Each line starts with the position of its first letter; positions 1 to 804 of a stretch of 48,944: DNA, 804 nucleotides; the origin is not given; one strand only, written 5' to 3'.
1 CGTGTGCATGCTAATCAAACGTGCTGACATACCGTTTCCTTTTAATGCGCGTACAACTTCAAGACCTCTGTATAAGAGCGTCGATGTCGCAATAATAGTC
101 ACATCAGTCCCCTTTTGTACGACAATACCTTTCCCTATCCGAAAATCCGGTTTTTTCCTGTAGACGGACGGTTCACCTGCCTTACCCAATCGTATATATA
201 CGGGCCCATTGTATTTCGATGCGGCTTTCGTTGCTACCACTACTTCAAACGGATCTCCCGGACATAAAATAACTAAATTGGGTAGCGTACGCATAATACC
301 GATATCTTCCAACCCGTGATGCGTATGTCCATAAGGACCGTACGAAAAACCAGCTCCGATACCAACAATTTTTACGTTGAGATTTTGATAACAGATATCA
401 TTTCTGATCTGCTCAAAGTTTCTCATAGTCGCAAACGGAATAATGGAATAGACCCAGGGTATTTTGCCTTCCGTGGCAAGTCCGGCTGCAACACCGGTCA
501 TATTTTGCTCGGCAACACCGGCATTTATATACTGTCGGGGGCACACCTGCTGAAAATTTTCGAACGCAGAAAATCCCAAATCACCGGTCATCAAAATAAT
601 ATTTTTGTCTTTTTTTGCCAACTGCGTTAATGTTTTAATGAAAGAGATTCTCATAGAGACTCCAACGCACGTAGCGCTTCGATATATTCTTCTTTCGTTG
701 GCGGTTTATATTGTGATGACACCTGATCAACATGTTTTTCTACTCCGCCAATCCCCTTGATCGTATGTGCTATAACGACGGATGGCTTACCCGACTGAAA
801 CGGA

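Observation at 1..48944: About 49 kb of uninterrupted glycan genes with a striking parts list and striking absences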

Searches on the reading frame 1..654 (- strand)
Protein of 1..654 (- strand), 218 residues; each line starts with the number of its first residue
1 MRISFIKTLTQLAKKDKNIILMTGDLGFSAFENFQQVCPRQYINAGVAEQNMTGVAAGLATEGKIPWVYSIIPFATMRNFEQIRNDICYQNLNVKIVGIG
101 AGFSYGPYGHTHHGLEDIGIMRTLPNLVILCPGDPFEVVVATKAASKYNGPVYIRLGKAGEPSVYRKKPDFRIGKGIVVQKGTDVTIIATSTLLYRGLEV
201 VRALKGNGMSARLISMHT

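Call 5: search_protein_families(library=pfam, proteins=[window:1-654:-], max_evalue=0.01)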
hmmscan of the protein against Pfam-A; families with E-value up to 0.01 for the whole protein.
window:1-654:- (218 aa): 2 families
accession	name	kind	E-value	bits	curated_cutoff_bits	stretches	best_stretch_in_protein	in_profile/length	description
PF02779.29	Transket_pyr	-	3.2e-34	118.5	27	1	5-158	9-169/174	Transketolase, pyrimidine binding domain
PF02780.25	Transketolase_C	-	4.3e-07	30.3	25.9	1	174-218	1-45/124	Transketolase, C-terminal domain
